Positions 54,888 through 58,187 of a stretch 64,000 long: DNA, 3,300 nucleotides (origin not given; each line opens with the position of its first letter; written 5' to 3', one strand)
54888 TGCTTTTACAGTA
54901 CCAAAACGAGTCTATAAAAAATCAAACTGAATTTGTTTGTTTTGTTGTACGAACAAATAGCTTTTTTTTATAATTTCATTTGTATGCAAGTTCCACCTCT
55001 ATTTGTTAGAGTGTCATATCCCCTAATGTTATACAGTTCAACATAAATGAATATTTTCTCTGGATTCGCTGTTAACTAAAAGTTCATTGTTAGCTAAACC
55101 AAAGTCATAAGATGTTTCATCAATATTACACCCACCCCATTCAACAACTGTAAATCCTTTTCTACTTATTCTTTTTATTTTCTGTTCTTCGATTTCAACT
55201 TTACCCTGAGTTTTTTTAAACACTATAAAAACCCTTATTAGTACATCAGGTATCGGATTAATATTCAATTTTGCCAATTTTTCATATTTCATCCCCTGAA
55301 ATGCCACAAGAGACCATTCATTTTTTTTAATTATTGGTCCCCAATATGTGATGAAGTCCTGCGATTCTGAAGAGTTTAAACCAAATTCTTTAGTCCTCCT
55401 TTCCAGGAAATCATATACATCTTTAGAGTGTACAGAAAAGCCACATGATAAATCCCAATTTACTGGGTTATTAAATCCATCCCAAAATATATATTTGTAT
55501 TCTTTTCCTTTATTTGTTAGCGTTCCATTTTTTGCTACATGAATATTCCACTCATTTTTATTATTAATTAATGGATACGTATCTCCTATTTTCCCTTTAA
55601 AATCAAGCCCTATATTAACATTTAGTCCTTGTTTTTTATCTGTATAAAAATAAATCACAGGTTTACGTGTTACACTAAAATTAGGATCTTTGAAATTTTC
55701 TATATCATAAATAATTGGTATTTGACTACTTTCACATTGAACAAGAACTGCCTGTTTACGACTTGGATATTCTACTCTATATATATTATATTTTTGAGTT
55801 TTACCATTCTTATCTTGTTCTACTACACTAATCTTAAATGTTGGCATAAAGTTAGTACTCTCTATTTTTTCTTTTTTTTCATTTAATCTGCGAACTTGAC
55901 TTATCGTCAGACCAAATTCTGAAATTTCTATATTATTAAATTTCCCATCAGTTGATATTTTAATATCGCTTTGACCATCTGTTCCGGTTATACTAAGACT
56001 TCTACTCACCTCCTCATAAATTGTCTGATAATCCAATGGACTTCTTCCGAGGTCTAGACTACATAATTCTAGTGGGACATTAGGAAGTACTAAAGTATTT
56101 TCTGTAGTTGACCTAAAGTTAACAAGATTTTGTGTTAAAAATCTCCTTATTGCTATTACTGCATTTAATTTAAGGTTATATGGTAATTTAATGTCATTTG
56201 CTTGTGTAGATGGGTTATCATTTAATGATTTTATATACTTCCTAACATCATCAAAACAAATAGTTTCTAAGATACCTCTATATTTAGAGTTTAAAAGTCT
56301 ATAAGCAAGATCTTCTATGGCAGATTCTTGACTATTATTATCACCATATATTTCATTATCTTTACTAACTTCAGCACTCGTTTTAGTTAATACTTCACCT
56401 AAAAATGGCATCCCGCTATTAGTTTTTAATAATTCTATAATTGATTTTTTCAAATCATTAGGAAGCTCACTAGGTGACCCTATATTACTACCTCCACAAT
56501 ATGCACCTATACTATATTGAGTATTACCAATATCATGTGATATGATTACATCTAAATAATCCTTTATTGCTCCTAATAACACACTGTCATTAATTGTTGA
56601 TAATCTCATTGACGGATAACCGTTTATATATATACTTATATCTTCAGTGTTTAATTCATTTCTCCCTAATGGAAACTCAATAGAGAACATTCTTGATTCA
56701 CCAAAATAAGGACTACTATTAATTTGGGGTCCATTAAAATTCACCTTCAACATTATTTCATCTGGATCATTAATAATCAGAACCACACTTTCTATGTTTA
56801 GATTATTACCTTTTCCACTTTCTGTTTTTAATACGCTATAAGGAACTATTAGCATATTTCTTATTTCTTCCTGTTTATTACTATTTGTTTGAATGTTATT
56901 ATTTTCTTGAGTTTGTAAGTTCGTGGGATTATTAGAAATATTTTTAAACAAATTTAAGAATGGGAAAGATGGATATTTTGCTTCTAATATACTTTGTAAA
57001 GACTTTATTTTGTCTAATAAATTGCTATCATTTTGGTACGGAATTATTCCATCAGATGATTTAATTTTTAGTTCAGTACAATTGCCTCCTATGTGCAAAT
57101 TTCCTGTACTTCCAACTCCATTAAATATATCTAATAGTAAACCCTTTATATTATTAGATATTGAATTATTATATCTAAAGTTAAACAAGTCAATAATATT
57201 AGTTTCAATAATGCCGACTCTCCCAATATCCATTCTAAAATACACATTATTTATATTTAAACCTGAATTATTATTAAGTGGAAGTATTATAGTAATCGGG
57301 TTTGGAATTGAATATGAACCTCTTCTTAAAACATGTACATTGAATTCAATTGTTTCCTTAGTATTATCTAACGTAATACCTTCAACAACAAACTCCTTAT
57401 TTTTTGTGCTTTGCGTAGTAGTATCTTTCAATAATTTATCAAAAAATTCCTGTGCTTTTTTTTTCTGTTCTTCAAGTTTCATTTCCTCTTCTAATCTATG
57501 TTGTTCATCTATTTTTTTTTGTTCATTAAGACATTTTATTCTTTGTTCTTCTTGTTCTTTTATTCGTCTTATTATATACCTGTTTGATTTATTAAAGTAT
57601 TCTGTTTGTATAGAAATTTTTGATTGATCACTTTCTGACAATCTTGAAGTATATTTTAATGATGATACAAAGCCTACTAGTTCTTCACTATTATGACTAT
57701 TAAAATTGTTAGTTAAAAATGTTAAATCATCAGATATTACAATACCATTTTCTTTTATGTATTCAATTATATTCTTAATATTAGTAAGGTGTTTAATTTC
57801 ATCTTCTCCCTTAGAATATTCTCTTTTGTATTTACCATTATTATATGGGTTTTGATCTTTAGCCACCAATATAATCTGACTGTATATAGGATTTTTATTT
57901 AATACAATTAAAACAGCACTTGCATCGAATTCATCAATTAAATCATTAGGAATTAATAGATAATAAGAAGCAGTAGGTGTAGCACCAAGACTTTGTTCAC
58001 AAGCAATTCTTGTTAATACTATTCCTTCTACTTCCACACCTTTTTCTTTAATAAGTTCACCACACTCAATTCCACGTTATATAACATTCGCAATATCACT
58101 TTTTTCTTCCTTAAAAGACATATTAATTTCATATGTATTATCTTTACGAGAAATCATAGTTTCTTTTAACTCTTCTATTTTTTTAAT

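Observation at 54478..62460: About 8 kb accessory island splitting the type IV pilus locus, anchored at tRNA-Ala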

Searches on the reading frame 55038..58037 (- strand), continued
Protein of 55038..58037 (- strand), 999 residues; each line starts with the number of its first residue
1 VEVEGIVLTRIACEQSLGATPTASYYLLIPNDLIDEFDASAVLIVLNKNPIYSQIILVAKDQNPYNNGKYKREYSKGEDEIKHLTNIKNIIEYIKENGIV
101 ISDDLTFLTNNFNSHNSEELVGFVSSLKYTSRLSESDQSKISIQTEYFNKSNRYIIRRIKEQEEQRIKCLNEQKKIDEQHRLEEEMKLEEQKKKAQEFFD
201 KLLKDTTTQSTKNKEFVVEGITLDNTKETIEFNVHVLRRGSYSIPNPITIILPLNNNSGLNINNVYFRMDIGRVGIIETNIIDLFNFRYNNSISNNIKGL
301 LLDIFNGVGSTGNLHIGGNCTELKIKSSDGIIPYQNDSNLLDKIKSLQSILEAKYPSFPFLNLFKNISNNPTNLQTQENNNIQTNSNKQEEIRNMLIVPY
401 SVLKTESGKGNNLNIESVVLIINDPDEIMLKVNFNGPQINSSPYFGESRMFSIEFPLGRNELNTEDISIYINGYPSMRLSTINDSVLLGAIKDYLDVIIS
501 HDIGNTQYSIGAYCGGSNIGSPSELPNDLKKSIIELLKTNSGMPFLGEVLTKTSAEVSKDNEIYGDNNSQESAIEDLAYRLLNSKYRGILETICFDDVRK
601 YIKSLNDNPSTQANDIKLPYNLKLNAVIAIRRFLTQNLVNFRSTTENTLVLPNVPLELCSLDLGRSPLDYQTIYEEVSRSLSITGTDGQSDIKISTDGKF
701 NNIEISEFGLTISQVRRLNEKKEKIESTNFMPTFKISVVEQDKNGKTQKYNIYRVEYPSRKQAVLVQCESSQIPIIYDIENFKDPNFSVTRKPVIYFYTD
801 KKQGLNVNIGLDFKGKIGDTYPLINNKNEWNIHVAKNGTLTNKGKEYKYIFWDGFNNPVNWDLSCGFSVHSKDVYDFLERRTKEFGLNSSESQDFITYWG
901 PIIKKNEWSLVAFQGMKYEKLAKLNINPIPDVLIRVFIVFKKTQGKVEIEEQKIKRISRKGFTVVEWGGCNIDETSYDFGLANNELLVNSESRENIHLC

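Call 48: find_encoding_contigs(protein=P0271, flank=8000, max_places=2)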
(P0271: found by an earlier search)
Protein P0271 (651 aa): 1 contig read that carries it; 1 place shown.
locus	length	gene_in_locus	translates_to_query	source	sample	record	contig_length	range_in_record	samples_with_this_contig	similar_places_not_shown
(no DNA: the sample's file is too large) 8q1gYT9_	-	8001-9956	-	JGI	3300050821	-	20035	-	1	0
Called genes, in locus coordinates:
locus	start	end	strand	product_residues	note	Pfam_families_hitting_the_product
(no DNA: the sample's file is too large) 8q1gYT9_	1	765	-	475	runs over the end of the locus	-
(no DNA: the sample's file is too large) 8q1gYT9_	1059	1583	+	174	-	-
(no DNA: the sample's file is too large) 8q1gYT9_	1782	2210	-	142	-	PF13470:PIN_3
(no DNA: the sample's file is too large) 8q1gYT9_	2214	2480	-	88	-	PF12728:HTH_17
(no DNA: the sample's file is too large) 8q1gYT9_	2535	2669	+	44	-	-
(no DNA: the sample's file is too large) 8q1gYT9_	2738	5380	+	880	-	-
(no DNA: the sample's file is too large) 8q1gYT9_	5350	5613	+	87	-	-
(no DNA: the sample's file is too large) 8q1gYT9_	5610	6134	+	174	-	PF13091:PLDc_2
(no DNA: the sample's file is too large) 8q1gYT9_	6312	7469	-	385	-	PF01112:Asparaginase_2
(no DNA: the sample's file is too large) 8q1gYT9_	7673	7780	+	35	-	-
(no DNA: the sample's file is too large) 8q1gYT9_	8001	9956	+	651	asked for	-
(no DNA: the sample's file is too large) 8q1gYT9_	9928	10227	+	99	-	-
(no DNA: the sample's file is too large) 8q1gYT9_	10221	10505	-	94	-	?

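Call 58: find_related_loci(query=A1, collection=viral_contigs, flank=8000)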
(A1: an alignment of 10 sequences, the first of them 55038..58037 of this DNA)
Query A1 (999 aa) in viral_contigs; peptide patterns used: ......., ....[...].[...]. (x = any residue, [..] = any of these).
5 stretches matched a pattern, but none encodes a relative of the query by tblastn (E <= 1e-3).

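Call 67: predict_structure(alignment_id=A1)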
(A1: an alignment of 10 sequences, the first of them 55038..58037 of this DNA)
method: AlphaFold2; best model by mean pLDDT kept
length: 999 residues; sequences in the alignment: 10
mean_pLDDT: 52.7   pTM: 0.31
mean pLDDT of the five models: 52.7, 52.3, 51.6, 48.8, 46.0
residues with pLDDT >= 90: 3; 70-90: 186; 50-70: 369; < 50: 441
segments of 3 or more residues with pLDDT < 50: 1-7, 15-21, 48-53, 67-91, 93-152, 202-214, 237-246, 263-265, 269-416, 420-426, 436-449, 473-475, 502-526, 549-569, 611-615, 656-658, 668-690, 719-723, 743-745, 783-792, 968-999
pLDDT, mean of each block of 10 residues (from residue 1): 44 45 60 65 55 54 50 32 42 41 31 34 33 30 41 55 69 70 67 63 44 51 61 54 49 58 50 25 25 34 33 29 29 31 45 39 33 30 30 25 26 45 50 48 38 61 63 56 57 60 41 35 44 56 51 36 35 65 65 56 56 51 59 69 64 58 55 30 41 61 75 68 63 81 60 78 74 70 41 61 81 71 78 81 76 58 78 89 76 71 75 71 77 65 74 64 49 31 26 24
secondary structure, 60 per line:
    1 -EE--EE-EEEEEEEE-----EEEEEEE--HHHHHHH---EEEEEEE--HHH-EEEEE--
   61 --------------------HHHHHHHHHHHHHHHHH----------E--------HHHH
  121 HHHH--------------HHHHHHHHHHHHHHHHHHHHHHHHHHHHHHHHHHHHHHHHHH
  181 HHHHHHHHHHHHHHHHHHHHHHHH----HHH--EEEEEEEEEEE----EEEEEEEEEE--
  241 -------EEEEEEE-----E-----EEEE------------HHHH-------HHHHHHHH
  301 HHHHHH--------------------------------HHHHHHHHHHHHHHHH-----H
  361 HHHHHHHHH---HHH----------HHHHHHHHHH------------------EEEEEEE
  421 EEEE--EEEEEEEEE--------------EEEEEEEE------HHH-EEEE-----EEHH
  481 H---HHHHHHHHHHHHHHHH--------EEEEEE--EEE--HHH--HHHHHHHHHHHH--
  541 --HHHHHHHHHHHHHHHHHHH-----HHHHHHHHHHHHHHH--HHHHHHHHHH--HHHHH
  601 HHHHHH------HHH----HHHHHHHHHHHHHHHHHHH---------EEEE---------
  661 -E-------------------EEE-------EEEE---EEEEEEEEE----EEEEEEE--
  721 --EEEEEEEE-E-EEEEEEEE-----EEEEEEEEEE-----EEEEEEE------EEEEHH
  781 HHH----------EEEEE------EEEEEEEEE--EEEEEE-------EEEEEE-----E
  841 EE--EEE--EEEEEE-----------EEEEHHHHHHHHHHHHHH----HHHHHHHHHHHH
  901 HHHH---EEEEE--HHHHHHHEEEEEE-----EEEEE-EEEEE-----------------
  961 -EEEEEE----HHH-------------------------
elements in order (helices of 4 or more, strands of 3 or more residues): E9-16 E22-28 H31-37 E41-47 E54-58 H81-97 H117-124 H139-204 E214-224 E229-238 E248-254 E266-269 H282-285 H293-306 H339-354 H360-369 H386-395 E414-424 E427-435 E450-457 E468-471 H485-500 E509-514 E517-519 H527-538 H543-561 H567-581 H584-593 H596-606 H620-638 E648-651 E682-684 E692-695 E699-707 E712-718 E723-730 E734-741 E747-756 E762-768 E775-778 H779-783 E794-798 E805-813 E816-821 E829-834 E840-842 E845-847 E850-855 E867-870 H871-884 H889-904 E908-912 H915-921 E922-927 E933-937 E939-943 E962-967
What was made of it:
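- Tried and rejected: The full-length AF2 model of the 999-aa protein is too poor to use (pLDDT 52.7, call 67).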

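Call 72: find_related_loci(query=A1, collection=metagenome_contigs, flank=6000)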
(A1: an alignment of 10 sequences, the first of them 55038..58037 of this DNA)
Query A1 (999 aa) in metagenome_contigs; peptide patterns used: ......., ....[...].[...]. (x = any residue, [..] = any of these).
164 stretches matched a pattern; 32 encode a relative of the query (tblastn E <= 1e-3); 32 distinct loci.
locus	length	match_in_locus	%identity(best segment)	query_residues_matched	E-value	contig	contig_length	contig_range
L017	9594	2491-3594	41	626-974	4e-79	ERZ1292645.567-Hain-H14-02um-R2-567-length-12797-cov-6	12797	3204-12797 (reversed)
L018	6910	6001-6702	47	732-974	1e-65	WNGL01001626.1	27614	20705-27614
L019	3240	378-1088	47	732-978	3e-65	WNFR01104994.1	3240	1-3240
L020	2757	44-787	48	726-974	2e-60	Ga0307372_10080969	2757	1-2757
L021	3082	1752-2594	38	687-973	3e-57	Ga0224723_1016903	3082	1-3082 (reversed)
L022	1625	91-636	52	791-974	5e-54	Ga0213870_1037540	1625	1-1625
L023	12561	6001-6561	42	785-972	2e-41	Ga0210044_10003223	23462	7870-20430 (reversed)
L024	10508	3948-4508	42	785-972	2e-41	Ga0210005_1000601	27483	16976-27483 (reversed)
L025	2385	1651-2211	42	785-972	2e-40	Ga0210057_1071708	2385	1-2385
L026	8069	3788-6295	43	789-973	2e-36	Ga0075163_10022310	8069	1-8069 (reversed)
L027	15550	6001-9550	38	788-976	5e-36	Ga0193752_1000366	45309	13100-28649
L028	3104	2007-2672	34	751-974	1e-35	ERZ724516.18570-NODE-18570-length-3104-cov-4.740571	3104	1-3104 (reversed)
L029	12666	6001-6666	34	751-974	3e-35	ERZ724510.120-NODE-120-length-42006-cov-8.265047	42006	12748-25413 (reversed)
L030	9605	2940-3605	34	751-974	3e-35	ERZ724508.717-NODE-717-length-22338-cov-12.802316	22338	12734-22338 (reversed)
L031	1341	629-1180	41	792-973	1e-36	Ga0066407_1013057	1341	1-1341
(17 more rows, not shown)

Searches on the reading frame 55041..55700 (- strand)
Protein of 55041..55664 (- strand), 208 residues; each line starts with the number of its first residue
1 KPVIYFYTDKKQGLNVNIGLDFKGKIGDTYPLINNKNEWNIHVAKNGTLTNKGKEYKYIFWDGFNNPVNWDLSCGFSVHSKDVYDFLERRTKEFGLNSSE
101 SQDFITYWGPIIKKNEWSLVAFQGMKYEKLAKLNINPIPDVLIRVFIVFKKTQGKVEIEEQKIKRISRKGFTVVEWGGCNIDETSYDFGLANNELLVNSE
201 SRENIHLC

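Call 38: search_protein_families(library=pfam, proteins=[window:55041-55664:-], max_evalue=10)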
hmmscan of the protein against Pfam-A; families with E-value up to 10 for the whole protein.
seq(208 aa): 0 families

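Call 59: predict_structure(alignment_id=A2)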
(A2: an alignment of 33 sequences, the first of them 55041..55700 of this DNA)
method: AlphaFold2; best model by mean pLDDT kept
length: 220 residues; sequences in the alignment: 33
mean_pLDDT: 90.9   pTM: 0.85
mean pLDDT of the five models: 90.9, 90.2, 89.8, 89.7, 89.4
residues with pLDDT >= 90: 186; 70-90: 6; 50-70: 8; < 50: 20
segments of 3 or more residues with pLDDT < 50: 203-220
pLDDT, mean of each block of 10 residues (from residue 1): 70 97 98 97 97 98 98 95 98 99 98 98 98 97 98 98 98 97 98 83 47 43
secondary structure, 60 per line:
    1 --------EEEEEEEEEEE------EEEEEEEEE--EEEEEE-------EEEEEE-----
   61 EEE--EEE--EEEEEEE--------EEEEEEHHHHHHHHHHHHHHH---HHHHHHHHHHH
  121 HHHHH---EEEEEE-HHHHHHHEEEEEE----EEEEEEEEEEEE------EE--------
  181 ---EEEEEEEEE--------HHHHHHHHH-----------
elements in order: E9-19 E26-34 E37-42 E50-55 E61-63 E66-68 E71-77 E86-91 H92-106 H110-125 E129-134 H136-142 E143-148 E153-164 E184-192 H201-209
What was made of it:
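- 55113..55676 (-): C-terminal domain of the 999-aa protein, about residues 788-975. Motifs: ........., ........, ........, VVEWGG. It is a very widespread domain with no family model. AF2 pLDDT 90.9 (call 59).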

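Call 61: fold_search(model_id=the predicted structure, library=pdb)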
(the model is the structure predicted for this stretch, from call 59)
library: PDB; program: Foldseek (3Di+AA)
matches with E <= 10: 503; with E <= 0.001: 0
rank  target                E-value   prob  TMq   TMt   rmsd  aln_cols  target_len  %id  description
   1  7eip                  3.4e-01  0.03  0.10  0.03  18.4       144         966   12  Crystal structure of ligand-free chondroitin ABC lyase I (released 2021-08-25)
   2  5cyl_C                3.8e-01  0.03  0.15  0.10  15.9       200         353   10  Crystal structure of the CupB6 tip adhesin from Pseudomonas aeruginosa (released 2016-10-05)
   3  7vmh_A                4.3e-01  0.09  0.14  0.26  10.1        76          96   13  Crystal structure of Arabidopsis thaliana HDT4 (released 2022-09-21)
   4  5e7t_G                4.8e-01  0.11  0.17  0.21  10.9        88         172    7  Structure of the tripod (BppUct-A-L) from the baseplate of bacteriophage Tuc2009 (released 2015-12-30)
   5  5e7t_H                5.8e-01  0.10  0.17  0.21  10.8        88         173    7  Structure of the tripod (BppUct-A-L) from the baseplate of bacteriophage Tuc2009 (released 2015-12-30)
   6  8k42_S                7.8e-01  0.08  0.12  0.05  15.4        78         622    8  Structure of full Banna virus (released 2024-03-27)
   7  8k49_R                9.3e-01  0.08  0.12  0.05  15.4        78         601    8  Structure of partial Banna virus (released 2024-03-27)
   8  5cyl_A                9.3e-01  0.02  0.16  0.11  18.7       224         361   11  Crystal structure of the CupB6 tip adhesin from Pseudomonas aeruginosa (released 2016-10-05)
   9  7vrr_A                9.9e-01  0.06  0.14  0.26  10.2        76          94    9  Crystal structure of Arabidopsis thaliana HDT1 (released 2022-09-21)
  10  7vmh_D                9.9e-01  0.05  0.13  0.23  10.2        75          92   12  Crystal structure of Arabidopsis thaliana HDT4 (released 2022-09-21)
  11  9ijj_P                9.9e-01  0.04  0.18  0.09  16.3       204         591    7  In situ structure of the central apparatus in mouse sperm axoneme. (released 2025-06-04)
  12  8dcm_C                1.1e+00  0.14  0.18  0.07   5.3        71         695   11  Crystal structure of Clostridioides difficile binary toxin proCDTb lacking D4 in complex with BINTOXB/22 Fab (released 2023-04-05)
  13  6myv_C                1.1e+00  0.03  0.13  0.07  15.8       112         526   10  Sialidase26 co-crystallized with DANA-Gc (released 2019-10-02)
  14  6z11_B                1.1e+00  0.04  0.11  0.11  15.1       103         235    6  Structure of Mycobacterium smegmatis HelD protein in complex with RNA polymerase core - State III, primary channel dis (released 2020-11-04)
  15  6bzo_A                1.1e+00  0.02  0.11  0.11  14.8       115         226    6  Mtb RNAP Holo/RbpA/Fidaxomicin/upstream fork DNA (released 2018-03-28)
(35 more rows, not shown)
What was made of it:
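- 55113..55676 (-): Best Foldseek PDB E-value 0.34 (call 61).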

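Call 73: fold_search(model_id=the predicted structure, library=viral)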
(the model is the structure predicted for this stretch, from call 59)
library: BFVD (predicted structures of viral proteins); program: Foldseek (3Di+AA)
matches with E <= 10: 556; with E <= 0.001: 1
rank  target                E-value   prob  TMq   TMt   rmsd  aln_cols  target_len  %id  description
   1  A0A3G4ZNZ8            3.1e-16  1.00  0.70  0.40   4.1       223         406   24  Uncharacterized protein [Terrestrivirus sp.]
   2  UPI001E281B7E         4.1e-02  0.10  0.13  0.15  16.4       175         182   13  (no name look-up for this kind of identifier)
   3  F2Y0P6                1.3e-01  0.07  0.13  0.07  16.5       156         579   10  (no name in the UniProt tables at hand)
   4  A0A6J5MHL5            2.5e-01  0.06  0.11  0.05  18.8       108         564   14  Uncharacterized protein [uncultured Caudovirales phage]
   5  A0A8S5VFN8            3.1e-01  0.08  0.14  0.11  13.4       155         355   12  Replication-associated protein G2P [Inoviridae sp. ct0MH15]
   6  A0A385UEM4            3.1e-01  0.04  0.13  0.17  13.6       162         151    9  Uncharacterized protein [Corynebacterium phage Juicebox]
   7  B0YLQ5                4.0e-01  0.03  0.09  0.15  15.9        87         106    8  Uncharacterized protein [Glossina hytrovirus (isolate Glossina pallidipes/Ethiopia/Seibersdorf/-)]
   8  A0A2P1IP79            4.5e-01  0.03  0.11  0.08  17.7       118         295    8  Genome polyprotein (Fragment) [megrivirus C1]
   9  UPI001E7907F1         4.8e-01  0.09  0.15  0.11  11.1        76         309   10  (no name look-up for this kind of identifier)
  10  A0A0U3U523            4.8e-01  0.06  0.11  0.08  17.8        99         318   14  2c protein [Tobacco rattle virus]
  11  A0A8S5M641            6.1e-01  0.08  0.15  0.04  13.8        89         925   15  Uncharacterized protein [Podoviridae sp. ctaNW81]
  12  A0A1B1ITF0            6.1e-01  0.08  0.13  0.07  12.3        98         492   10  (no name in the UniProt tables at hand)
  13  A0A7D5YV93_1          6.8e-01  0.15  0.21  0.06   7.9        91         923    9  Poxvirus B22R protein C-terminal domain-containing protein [Scale drop disease virus]
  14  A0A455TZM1            6.8e-01  0.06  0.14  0.11  13.1        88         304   10  Movement protein [Carnation ringspot virus]
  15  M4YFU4                7.3e-01  0.11  0.16  0.12  16.2        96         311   11  Movement protein [Blueberry necrotic ring blotch virus]
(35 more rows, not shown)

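Call 91: search_protein_families(library=pfam, alignment_id=A2, max_evalue=0.01)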
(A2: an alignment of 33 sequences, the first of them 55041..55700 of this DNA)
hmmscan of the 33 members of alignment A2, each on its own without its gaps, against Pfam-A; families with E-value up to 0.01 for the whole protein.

A. member 1, window:55041-55700:- (220 aa): 0 families

B. families by the number of members that match (of 33 scanned): 9 families
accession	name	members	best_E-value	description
PF19127.6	Choline_bind_3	1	1.2e-11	Choline-binding repeat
PF01473.26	Choline_bind_1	1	2.4e-10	Putative cell wall binding repeat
PF25184.1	YxzE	1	0.00023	YxzE-like putative bacteriocin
PF05738.19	Cna_B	1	0.00061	Cna protein B-type domain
PF06030.18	WxLIP_PGBD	1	0.00093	WxL Interacting Protein, peptidoglycan binding domain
PF07202.18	Tcp10_C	1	0.0028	T-complex protein 10 C-terminus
PF21534.2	Rost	1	0.0037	Protein rolling stone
PF25297.1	DUF7878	1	0.0058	Domain of unknown function (DUF7878)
PF24392.2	Parb-CE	1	0.0076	ParB CE domain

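Call 92: search_protein_families(library=ncbifam, alignment_id=A2, max_evalue=0.01)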
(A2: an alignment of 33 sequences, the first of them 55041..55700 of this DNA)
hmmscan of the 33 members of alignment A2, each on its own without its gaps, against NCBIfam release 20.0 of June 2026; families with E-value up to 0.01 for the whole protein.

A. member 1, window:55041-55700:- (220 aa): 0 families

B. families by the number of members that match (of 33 scanned): 17 families
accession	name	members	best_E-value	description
NF033840.1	PspC_relate_1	1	2.7e-11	PspC-related protein choline-binding protein 1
NF033838.0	PspC_subgroup_1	1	5.7e-11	pneumococcal surface protein PspC, choline-binding form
NF033930.1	pneumo_PspA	1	1e-10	pneumococcal surface protein A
NF045849.1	ICE_MMCAP2_0565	1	1.5e-05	Mbov_0395 family pilin-like conjugal transfer protein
TIGR04035.1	glucan_65_rpt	1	5.9e-05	glucan-binding repeat-containing protein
NF041193.1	lipo_SP0191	1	0.00027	SP0191 family lipoprotein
NF058647.1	lipo_LytA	1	0.0011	acidic lipoprotein LytA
NF041428.1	TrsH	1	0.0021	TrsH/TraH family protein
NF040860.1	blaWUS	1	0.0029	WUS family subclass B1 metallo-beta-lactamase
TIGR02722.1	lp_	1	0.0036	penicillin-binding protein activator LpoB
NF007319.0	PRK09810.1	1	0.0053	lipoprotein antitoxin entericidin A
TIGR04313.1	aro_clust_Mycop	1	0.007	aromatic motif membrane protein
TIGR04359.1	TrbK_RP4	1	0.0072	entry exclusion lipoprotein TrbK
TIGR02898.1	spore_YhcN_YlaJ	1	0.0079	YhcN/YlaJ family sporulation lipoprotein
NF045469.1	Opp1B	1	0.008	nickel/cobalt ABC transporter permease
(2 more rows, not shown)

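Call 93: search_solved_structures(query=A2, max_evalue=1)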
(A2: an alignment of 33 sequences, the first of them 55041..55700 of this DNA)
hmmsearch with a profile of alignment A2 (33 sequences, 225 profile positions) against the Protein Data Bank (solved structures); distinct sequences matched with E-value up to 1: 9.
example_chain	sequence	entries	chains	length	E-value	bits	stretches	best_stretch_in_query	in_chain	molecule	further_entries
3hsy_A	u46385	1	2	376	0.37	13.3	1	74-107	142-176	Glutamate receptor 2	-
3n6v_A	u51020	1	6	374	0.37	13.3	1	74-107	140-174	Glutamate receptor 2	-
8uvz_A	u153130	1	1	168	0.37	13.3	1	61-110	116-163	Dihydrofolate reductase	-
5fwx_A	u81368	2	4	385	0.38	13.2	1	74-107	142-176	GLUTAMATE RECEPTOR 2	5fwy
3h5v_A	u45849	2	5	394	0.4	13.2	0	74-107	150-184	Glutamate receptor 2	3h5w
3o2j_A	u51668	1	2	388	0.42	13.1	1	74-107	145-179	Glutamate receptor 2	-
5n6p_A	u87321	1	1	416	0.55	12.7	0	74-107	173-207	Glutamate receptor 2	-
2wjw_A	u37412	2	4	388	0.59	12.6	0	74-107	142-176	GLUTAMATE RECEPTOR 2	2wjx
9dos_A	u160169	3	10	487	0.79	12.2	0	140-207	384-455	8-amino-7-oxononanoate synthase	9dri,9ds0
